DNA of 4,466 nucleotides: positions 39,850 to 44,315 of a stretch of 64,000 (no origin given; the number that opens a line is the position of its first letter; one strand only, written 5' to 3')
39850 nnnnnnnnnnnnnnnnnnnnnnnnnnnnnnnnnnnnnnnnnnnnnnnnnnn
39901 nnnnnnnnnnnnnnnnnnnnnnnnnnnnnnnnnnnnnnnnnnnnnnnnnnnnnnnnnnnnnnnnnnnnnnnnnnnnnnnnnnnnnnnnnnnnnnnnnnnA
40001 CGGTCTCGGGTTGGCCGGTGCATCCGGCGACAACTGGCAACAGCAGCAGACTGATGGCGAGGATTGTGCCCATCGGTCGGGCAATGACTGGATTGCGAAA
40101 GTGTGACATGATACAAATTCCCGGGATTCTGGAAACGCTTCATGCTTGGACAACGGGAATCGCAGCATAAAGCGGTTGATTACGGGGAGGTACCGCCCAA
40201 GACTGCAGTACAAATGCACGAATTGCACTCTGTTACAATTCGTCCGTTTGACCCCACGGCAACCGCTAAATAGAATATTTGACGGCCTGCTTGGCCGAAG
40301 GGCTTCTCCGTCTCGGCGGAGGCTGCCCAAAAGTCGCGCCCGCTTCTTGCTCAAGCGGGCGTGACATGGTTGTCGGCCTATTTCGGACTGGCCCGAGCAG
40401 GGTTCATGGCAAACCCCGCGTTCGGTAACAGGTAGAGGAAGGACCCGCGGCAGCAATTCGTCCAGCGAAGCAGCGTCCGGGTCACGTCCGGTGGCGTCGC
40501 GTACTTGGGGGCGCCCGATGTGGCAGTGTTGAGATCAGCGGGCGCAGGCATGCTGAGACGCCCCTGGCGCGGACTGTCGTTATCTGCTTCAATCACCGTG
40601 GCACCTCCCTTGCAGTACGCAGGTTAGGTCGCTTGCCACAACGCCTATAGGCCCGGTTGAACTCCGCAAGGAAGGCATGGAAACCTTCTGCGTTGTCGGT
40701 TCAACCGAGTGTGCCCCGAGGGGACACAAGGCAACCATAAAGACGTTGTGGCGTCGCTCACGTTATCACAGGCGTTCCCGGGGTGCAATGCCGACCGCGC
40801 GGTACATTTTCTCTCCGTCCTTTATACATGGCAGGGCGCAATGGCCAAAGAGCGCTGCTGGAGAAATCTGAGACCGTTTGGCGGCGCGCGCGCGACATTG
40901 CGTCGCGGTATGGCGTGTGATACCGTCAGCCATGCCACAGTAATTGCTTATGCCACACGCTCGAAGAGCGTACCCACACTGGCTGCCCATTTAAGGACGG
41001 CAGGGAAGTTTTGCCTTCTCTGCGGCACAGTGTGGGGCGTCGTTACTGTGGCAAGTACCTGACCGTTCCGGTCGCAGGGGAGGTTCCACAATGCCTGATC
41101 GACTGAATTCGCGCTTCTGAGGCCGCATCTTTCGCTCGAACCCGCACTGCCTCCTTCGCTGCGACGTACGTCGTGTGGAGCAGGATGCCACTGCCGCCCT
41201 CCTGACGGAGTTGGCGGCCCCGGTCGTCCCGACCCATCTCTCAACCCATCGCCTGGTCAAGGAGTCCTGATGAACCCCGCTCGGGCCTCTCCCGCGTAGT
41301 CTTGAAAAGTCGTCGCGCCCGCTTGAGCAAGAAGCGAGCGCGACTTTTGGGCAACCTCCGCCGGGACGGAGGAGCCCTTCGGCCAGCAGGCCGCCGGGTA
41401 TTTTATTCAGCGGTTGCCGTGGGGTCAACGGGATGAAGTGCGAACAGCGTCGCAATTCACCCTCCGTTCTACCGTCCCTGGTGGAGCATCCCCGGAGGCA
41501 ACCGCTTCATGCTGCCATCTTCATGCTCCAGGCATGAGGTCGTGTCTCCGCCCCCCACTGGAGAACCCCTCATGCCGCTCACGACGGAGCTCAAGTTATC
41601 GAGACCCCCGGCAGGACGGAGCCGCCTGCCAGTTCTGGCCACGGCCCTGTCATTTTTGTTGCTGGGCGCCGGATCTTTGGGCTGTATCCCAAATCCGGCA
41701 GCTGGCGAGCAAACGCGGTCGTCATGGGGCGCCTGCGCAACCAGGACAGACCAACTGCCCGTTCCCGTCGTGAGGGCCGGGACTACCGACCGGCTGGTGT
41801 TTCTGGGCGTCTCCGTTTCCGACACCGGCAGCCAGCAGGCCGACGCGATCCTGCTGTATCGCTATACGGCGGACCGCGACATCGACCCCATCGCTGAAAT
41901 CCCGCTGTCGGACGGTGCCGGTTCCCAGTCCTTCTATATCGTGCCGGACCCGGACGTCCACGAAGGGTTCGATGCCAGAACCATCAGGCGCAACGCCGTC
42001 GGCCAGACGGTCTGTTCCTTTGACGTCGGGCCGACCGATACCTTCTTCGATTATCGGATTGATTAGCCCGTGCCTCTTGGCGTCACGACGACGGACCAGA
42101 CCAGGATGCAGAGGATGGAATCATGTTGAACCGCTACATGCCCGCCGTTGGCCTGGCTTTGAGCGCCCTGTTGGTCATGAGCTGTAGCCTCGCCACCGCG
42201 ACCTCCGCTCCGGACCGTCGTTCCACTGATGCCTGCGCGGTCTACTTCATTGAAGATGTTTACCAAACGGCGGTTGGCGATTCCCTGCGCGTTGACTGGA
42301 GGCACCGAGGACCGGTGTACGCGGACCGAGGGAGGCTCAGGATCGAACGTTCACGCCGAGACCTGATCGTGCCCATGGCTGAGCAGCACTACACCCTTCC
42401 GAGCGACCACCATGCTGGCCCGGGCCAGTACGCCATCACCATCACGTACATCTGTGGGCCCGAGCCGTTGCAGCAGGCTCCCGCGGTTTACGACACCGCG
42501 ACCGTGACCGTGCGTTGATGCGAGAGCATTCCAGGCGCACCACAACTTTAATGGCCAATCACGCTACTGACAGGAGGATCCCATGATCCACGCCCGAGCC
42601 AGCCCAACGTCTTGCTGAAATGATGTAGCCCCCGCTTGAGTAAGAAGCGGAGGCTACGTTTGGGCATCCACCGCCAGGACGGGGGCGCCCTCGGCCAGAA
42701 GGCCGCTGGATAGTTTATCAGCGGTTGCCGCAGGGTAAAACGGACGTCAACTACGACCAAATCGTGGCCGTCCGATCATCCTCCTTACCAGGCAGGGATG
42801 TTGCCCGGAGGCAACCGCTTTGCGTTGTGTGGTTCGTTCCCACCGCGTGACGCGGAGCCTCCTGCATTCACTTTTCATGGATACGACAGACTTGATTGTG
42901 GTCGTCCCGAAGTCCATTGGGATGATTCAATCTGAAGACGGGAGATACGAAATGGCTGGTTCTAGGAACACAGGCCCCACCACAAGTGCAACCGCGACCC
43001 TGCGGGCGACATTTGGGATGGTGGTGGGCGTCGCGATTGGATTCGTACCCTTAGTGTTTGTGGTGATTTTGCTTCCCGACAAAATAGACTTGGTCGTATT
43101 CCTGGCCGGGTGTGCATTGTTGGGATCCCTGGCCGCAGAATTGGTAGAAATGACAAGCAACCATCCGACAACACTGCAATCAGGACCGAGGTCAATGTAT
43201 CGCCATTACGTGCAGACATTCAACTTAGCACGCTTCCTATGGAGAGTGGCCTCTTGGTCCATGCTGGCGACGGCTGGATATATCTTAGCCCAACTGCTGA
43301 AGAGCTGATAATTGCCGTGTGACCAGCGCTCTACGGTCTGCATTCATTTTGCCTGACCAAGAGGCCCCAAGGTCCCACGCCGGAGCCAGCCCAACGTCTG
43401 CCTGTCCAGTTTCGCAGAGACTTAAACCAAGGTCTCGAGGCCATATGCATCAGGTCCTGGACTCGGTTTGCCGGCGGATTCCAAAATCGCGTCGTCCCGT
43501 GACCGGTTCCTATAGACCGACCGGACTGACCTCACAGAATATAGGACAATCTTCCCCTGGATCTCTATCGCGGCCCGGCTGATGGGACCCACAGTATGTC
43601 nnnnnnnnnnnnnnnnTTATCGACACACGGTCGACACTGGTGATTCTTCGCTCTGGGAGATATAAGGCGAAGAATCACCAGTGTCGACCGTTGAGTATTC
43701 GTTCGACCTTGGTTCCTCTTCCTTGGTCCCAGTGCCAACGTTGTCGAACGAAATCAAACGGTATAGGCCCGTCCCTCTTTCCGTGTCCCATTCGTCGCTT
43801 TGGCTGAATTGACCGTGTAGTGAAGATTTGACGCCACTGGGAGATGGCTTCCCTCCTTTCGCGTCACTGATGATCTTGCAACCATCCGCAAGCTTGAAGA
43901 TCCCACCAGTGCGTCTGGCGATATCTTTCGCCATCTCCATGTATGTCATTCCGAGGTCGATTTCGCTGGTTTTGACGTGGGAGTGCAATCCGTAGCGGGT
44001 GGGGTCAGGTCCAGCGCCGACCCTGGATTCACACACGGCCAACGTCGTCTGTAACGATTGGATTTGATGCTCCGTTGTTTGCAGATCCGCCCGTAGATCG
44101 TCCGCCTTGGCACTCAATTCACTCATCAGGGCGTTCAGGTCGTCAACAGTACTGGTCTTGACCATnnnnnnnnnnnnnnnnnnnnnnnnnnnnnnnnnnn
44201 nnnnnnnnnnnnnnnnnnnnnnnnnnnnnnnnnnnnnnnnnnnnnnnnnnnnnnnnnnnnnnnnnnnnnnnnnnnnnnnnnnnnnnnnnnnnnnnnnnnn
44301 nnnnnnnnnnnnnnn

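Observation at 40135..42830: Three copies of a conserved sORF plus ~220-nt structured leader, each co-oriented with a downstream secreted or membrane protein gene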

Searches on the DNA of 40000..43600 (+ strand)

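Call 6: search_rna_families(source=window, start=40000, end=43600, threshold=evalue, max_evalue=10, show_alignments=3)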
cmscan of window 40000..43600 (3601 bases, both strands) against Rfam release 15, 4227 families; matches with E-value up to 10: 2.
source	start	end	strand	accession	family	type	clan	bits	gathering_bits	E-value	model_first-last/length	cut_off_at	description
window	42605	42714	-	RF02621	BSnc120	Gene; sRNA;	-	18.9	114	1.1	1-88/88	no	Brucella sRNA 120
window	40296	40368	+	RF03078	chrB-a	Cis-reg;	-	18.2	43.9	6.7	1-80/80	no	chrB-a RNA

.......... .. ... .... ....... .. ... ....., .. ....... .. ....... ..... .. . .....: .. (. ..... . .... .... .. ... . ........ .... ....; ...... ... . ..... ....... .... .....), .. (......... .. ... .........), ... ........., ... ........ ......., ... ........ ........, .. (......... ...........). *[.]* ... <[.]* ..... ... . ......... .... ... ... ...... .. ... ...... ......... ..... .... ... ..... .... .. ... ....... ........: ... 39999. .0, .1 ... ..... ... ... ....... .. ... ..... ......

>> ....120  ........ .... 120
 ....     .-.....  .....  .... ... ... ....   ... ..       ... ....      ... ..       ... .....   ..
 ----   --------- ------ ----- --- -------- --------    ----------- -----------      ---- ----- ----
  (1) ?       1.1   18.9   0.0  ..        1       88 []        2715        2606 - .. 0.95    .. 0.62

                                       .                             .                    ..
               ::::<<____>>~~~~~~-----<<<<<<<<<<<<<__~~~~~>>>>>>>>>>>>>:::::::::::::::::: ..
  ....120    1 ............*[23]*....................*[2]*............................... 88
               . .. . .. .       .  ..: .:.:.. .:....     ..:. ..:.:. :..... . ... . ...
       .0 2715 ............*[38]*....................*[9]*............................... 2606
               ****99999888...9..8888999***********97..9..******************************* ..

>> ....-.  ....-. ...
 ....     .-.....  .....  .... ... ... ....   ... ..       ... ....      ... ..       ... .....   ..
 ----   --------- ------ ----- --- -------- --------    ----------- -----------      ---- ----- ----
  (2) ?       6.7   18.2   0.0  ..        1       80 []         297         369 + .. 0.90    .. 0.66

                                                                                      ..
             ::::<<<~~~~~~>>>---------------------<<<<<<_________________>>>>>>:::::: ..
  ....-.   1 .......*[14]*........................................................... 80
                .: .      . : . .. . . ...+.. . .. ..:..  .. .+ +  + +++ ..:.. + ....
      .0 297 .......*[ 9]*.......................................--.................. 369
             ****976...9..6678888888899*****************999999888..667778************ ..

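Call 37: search_dna_similar(query=window:41240-41550:+, collection=plasmids, mode=distant, max_evalue=0.01)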
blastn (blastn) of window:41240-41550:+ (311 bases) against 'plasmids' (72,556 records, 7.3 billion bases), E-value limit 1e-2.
No match.

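Call 38: search_dna_similar(query=window:41240-41550:+, collection=phages, mode=distant, max_evalue=0.01)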
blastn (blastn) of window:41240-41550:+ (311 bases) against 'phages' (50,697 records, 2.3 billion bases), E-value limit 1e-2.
No match.

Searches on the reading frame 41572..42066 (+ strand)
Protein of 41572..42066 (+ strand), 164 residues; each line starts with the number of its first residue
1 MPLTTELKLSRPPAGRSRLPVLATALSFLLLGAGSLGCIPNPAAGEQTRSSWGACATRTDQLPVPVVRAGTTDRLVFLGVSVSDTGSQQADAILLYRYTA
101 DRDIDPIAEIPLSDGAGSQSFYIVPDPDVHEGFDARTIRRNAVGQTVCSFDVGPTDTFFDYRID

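Call 34: search_protein_families(library=pfam, proteins=[window:41572-42066:+], max_evalue=0.1)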
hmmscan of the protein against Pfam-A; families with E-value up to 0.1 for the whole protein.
window:41572-42066:+ (164 aa): 0 families

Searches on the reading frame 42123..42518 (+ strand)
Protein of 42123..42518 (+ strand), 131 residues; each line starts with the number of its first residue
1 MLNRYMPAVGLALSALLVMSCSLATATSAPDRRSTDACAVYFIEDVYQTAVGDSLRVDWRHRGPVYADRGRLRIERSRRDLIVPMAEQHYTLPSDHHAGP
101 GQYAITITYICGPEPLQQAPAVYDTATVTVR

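Call 34: search_protein_families(library=pfam, proteins=[window:42123-42518:+], max_evalue=0.1)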
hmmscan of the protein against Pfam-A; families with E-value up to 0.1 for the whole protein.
window:42123-42518:+ (131 aa): 0 families

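Call 48: find_homologous_proteins(query=window:42123-42518:+, max_evalue=0.01)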
Query window:42123-42518:+ (131 aa): 3 proteins with E <= 0.01 among 30 candidates.
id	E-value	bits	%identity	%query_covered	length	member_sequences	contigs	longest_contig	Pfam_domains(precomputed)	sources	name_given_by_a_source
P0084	3.3e-82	290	100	100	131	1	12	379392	-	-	-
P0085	7.4e-70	251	86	99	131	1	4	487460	-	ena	-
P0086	2.3e-67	242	82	99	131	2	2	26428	-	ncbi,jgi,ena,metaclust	metaclust:\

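Call 49: find_encoding_contigs(protein=P0086, flank=10000, max_places=4)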
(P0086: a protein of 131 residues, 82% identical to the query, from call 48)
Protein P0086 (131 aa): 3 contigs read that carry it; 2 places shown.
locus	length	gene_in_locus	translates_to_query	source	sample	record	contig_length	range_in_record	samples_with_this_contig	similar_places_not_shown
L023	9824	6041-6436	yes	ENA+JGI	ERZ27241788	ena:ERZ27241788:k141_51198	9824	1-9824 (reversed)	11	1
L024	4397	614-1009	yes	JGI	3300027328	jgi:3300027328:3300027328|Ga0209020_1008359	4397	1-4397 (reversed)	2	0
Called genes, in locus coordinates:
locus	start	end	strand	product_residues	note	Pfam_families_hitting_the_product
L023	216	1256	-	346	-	PF13340:DUF4096, PF01609:DDE_Tnp_1, PF13612:DDE_Tnp_1_3 (faint), PF13586:DDE_Tnp_1_2 (weak)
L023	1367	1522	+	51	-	-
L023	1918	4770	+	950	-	-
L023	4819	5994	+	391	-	-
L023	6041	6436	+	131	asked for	-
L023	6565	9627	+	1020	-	-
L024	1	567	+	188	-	?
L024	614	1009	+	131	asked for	-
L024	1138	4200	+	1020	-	-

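Call 50: find_encoding_contigs(protein=P0085, flank=10000, max_places=4)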
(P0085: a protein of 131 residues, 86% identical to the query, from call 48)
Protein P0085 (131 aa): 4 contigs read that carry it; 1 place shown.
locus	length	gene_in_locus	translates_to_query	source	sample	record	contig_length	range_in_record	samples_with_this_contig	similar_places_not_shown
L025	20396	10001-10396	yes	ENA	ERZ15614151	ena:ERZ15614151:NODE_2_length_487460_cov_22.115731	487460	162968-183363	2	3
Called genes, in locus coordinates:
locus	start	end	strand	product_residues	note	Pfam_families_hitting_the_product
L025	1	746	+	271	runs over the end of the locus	PF00106:adh_short, PF08659:KR (weak), PF13561:adh_short_C2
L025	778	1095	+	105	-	-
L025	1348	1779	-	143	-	PF00254:FKBP_C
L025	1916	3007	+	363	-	PF00296:Bac_luciferase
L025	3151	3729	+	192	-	-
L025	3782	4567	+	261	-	PF03328:HpcH_HpaI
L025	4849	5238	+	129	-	PF02643:DUF192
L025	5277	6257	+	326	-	PF00294:PfkB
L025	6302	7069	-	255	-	PF00106:adh_short, PF08659:KR, PF23441:SDR (weak), PF13561:adh_short_C2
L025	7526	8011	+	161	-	-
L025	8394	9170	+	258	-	PF13340:DUF4096, PF01609:DDE_Tnp_1, PF13612:DDE_Tnp_1_3, PF13586:DDE_Tnp_1_2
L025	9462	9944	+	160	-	-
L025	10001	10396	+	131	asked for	-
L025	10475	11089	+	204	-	-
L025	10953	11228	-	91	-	-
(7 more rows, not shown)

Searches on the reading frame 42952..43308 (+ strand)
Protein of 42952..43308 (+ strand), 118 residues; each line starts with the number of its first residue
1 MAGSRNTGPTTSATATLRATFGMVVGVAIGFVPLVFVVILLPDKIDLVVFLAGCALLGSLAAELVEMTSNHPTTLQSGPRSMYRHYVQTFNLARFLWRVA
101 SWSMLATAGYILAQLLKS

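Call 34: search_protein_families(library=pfam, proteins=[window:42952-43308:+], max_evalue=0.1)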
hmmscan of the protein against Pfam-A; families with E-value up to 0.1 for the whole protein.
window:42952-43308:+ (118 aa): 2 families
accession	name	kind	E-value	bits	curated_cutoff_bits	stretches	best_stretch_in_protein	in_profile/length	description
PF13515.12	FUSC_2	-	0.0059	17.2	25.6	1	11-60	27-76/126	Fusaric acid resistance protein-like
PF10507.14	TMEM65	-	0.04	14.3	25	1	8-37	79-108/109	Transmembrane protein 65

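Call 47: find_homologous_proteins(query=window:42952-43308:+, max_evalue=0.01)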
Query window:42952-43308:+ (118 aa): 1 proteins with E <= 0.01 among 38 candidates.
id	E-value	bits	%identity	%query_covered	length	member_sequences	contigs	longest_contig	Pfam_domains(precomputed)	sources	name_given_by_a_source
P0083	5.3e-69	247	100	100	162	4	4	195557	-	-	-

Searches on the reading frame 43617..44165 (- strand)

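Call 34: search_protein_families(library=pfam, proteins=[window:43617-44165:-], max_evalue=0.1)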
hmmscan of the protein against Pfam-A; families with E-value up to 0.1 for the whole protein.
window:43617-44165:- (182 aa): 2 families
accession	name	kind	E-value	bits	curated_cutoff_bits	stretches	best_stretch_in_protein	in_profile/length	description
PF04102.17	SlyX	-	0.042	14.9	30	1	5-41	17-53/67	SlyX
PF09177.16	STX6_10_61_N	-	0.078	14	29.4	0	14-59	36-75/99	Syntaxin 6/10/61, N-terminal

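Call 99: search_protein_families(library=padloc, proteins=[window:43617-44165:-], max_evalue=0.00001)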
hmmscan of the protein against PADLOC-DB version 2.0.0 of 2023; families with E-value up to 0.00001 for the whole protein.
window:43617-44165:- (182 aa): 0 families
